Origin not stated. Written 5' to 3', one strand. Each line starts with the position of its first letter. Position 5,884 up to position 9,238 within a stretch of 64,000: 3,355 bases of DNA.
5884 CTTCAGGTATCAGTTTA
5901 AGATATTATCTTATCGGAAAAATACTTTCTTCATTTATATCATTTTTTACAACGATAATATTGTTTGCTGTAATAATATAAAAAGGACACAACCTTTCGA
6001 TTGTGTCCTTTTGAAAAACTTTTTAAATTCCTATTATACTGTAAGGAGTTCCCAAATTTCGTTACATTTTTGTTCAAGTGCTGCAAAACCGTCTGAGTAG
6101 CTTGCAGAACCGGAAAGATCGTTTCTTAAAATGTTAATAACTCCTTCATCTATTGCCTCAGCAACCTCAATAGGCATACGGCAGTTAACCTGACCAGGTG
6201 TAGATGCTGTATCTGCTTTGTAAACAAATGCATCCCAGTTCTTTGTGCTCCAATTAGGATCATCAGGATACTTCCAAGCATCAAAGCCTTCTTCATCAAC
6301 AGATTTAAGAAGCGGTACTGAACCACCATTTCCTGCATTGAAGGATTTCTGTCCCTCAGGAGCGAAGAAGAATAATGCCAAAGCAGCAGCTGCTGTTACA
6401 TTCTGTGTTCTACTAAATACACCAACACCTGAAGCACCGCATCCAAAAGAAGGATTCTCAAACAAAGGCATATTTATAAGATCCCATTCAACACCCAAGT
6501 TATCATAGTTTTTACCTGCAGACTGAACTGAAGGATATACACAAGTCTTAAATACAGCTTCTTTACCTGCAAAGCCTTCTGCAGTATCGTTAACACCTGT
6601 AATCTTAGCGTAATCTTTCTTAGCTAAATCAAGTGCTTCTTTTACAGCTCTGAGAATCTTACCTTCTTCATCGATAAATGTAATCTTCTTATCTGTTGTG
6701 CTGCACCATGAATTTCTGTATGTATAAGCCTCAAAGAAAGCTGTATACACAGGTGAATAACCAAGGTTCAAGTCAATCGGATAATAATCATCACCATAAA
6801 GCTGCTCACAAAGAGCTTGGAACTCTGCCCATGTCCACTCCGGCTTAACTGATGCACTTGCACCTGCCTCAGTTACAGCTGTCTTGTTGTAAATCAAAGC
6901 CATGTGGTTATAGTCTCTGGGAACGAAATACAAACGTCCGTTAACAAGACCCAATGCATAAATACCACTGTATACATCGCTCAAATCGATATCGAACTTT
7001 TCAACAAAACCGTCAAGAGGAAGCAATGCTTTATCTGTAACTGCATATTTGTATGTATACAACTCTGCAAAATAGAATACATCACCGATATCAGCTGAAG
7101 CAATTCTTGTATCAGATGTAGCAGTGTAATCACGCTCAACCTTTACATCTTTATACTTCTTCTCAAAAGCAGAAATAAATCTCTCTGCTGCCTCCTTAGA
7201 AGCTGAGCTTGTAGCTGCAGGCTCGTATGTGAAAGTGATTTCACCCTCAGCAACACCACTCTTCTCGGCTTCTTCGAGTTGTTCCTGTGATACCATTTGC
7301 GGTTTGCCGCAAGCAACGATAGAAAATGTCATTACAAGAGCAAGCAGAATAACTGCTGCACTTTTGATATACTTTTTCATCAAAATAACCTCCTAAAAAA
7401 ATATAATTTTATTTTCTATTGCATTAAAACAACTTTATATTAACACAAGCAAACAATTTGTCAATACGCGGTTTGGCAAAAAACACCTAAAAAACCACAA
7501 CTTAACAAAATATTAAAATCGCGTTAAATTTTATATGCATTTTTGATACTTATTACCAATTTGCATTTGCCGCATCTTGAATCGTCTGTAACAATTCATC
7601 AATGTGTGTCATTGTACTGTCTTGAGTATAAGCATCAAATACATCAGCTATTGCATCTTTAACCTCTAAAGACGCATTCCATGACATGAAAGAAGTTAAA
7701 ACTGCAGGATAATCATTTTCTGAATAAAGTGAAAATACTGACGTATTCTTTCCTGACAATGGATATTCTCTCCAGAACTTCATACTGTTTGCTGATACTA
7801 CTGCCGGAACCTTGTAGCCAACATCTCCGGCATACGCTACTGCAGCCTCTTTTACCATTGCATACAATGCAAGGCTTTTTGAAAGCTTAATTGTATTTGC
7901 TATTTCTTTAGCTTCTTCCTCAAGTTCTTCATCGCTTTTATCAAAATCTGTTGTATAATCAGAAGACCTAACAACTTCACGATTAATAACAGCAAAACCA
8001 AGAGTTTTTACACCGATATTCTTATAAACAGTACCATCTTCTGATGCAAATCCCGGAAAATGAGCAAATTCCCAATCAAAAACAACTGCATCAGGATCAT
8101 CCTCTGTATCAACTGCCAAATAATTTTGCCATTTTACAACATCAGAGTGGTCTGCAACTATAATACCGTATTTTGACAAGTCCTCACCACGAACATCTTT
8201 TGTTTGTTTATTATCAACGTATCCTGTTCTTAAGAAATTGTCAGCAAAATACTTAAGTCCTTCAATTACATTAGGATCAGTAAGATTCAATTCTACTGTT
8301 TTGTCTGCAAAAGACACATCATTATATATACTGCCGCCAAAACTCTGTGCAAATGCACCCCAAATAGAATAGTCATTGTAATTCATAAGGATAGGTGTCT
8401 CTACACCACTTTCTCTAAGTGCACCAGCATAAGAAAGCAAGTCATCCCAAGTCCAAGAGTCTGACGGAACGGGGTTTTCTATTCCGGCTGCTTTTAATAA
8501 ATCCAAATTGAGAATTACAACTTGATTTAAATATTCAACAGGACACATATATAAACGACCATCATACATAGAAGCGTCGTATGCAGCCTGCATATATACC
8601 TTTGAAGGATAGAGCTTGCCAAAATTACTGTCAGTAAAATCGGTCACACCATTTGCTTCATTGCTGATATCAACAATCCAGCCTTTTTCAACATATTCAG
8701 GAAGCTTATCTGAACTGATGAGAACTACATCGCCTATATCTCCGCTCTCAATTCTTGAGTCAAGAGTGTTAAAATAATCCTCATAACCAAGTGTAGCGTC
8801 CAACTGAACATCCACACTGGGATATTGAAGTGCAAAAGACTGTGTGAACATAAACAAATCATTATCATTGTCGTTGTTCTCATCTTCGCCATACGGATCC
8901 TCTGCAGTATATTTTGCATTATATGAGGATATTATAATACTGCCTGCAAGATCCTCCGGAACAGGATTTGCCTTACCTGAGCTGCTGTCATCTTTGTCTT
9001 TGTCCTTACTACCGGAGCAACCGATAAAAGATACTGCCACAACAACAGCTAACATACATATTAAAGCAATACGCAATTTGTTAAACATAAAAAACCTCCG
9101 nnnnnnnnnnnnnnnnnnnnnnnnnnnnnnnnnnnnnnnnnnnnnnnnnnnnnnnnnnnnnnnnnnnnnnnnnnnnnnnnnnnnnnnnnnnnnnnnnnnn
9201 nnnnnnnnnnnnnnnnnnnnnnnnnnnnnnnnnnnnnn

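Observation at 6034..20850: A ~14.7 kb operon of unknown function: two ABC permease pairs, three SBP-type proteins, an NHL/Yip1 membrane protein and an 829-aa orphan extracytoplasmic protein, with no ATPase or regulator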

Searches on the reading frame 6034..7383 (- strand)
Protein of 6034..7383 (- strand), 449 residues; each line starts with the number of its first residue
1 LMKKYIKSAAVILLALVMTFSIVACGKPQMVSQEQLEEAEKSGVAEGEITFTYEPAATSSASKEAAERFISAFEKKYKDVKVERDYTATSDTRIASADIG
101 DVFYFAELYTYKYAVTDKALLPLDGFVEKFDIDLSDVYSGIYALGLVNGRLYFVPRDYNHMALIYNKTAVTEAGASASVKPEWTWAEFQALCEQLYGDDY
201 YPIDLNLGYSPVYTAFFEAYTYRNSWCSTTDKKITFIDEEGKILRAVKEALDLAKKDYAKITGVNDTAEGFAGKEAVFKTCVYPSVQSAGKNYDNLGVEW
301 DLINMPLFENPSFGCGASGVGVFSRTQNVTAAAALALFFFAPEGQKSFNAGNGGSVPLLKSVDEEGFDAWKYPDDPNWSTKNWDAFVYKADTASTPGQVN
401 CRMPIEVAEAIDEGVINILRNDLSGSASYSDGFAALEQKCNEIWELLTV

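Call 4: search_protein_families(library=pfam, proteins=[window:6034-7383:-], max_evalue=0.01)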
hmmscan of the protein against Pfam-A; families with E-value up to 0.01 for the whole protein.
window:6034-7383:- (449 aa): 1 family
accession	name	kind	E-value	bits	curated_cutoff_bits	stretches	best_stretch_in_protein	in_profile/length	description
PF01547.30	SBP_bac_1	-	1.8e-15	58.2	26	1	62-346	6-307/307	Bacterial extracellular solute-binding protein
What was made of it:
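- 6034..7383 (-): Lipoprotein SBP of 449 aa. The start is probably the ATG at 7380. SBP_bac_1 1.8e-15 (call 4).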

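Call 5: search_protein_families(library=ncbifam, proteins=[window:6034-7383:-], max_evalue=0.01)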
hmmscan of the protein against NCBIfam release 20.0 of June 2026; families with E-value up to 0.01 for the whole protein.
window:6034-7383:- (449 aa): 2 families
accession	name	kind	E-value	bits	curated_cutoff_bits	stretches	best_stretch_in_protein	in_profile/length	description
TIGR03850.1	bind_CPR_0540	equivalog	3.5e-05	22.6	299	1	8-195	3-191/437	carbohydrate ABC transporter substrate-binding protein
TIGR03851.1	chitin_NgcE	equivalog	0.00053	19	399.65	1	84-205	78-203/450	N-acetylglucosamine/diacetylchitobiose ABC transporter substrate-binding protein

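Call 88: search_solved_structures(query=window:6034-7383:-, max_evalue=0.01)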
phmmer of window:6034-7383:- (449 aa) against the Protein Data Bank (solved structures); distinct sequences matched with E-value up to 0.01: 16.
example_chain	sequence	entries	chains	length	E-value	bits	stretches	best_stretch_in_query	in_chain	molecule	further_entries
6rjy_A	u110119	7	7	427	8.9e-15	57.6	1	63-348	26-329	Arabino-oligosaccharids-binding protein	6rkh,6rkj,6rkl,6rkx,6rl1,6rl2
5f7v_A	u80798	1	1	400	3.3e-07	32.6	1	48-195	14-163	Lmo0181 protein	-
4rk2_A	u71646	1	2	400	5.3e-07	32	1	70-365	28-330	Putative sugar ABC transporter, substrate-binding protein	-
3uor_A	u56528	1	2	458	3e-06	29.5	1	67-205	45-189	ABC transporter sugar binding protein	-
7bvt_A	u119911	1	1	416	3.2e-05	26.1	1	72-199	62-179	Hypothetical sugar ABC-transporter sugar binding protein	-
4ovj_A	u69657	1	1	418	6.2e-05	25.1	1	56-188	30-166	Extracellular solute-binding protein family 1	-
4mfi_A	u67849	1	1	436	7.1e-05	25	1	47-190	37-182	Sn-glycerol-3-phosphate ABC transporter substrate-binding protein UspB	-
5z6b_A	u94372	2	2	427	7.7e-05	24.8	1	67-267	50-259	Putative ABC transporter substrate-binding protein YesO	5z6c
4r6k_A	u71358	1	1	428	0.0001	24.4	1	68-267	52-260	SOLUTE-BINDING PROTEIN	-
6r1b_D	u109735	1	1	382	0.00011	24.4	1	52-190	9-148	Putative Sn-glycerol-3-phosphate-binding lipoprotein UgpB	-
6r1b_B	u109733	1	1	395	0.00011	24.3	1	52-190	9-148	Putative Sn-glycerol-3-phosphate-binding lipoprotein UgpB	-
6r1b_C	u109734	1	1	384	0.00011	24.3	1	52-190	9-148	Putative Sn-glycerol-3-phosphate-binding lipoprotein UgpB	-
6r1b_A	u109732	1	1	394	0.00013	24.1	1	52-190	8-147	Putative Sn-glycerol-3-phosphate-binding lipoprotein UgpB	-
1eu8_A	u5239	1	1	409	0.00021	23.4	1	64-196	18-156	TREHALOSE/MALTOSE BINDING PROTEIN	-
9rsi_A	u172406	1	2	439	0.00092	21.3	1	45-257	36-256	Sugar ABC transporter, sugar-binding protein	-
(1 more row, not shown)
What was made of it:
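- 6034..7383 (-): The nearest solved relative is the arabino-oligosaccharide-binding protein 6rjy, E 8.9e-15 (call 88).
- The nearest solved relative of SBP449 is an arabino-oligosaccharide binder (call 88).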

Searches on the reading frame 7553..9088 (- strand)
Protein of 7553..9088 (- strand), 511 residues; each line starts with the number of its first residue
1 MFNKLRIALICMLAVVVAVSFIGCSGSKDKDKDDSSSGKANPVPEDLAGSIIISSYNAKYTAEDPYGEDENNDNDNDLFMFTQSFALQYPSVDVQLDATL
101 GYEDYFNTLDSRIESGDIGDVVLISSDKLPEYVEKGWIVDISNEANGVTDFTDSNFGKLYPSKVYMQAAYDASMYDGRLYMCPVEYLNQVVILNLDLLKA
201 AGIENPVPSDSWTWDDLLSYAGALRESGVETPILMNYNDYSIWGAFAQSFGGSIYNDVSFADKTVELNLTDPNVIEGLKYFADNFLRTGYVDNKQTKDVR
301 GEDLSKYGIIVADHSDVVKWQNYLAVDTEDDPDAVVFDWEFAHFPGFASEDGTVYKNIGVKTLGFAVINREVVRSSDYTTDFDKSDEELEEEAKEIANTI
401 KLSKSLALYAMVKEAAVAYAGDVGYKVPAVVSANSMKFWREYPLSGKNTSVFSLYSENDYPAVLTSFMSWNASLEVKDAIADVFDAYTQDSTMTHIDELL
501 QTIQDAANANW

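Call 4: search_protein_families(library=pfam, proteins=[window:7553-9088:-], max_evalue=0.01)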
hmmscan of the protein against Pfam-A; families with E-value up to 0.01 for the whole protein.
window:7553-9088:- (511 aa): 1 family
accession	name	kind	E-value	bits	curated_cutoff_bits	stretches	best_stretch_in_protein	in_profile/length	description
PF01547.30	SBP_bac_1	-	5.3e-17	63.2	26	1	88-350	20-274/307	Bacterial extracellular solute-binding protein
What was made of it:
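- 7553..9088 (-): Lipoprotein SBP of 511 aa. It is a variable accessory of the cassette. SBP_bac_1 5.3e-17 (call 4).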

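Call 5: search_protein_families(library=ncbifam, proteins=[window:7553-9088:-], max_evalue=0.01)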
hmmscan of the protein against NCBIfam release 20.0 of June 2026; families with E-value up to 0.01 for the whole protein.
window:7553-9088:- (511 aa): 1 family
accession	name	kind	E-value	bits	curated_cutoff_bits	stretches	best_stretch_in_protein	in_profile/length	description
NF008211.0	PRK10974.1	equivalog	0.0023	16.6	411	1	167-262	126-213/439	sn-glycerol-3-phosphate ABC transporter substrate-binding protein UgpB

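Call 87: search_solved_structures(query=window:7553-9088:-, max_evalue=0.01)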
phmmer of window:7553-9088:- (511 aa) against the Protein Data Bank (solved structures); distinct sequences matched with E-value up to 0.01: 5.
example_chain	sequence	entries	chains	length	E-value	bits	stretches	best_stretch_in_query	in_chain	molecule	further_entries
5f7v_A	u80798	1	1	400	4.9e-16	61.9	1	81-284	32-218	Lmo0181 protein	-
6h0h_A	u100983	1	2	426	7.1e-06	28.4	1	105-294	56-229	Probable solute binding protein of ABC transporter system for sugars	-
6q5g_A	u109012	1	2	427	7.1e-06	28.4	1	105-294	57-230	Sugar ABC transporter substrate-binding protein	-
4r9f_A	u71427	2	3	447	1.4e-05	27.4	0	162-230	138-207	MBP1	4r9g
5ysb_A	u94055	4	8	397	0.0018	20.4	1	108-231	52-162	Lin1841 protein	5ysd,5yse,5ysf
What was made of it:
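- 7553..9088 (-): The nearest solved relative is Lmo0181, E 4.9e-16 (call 87).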
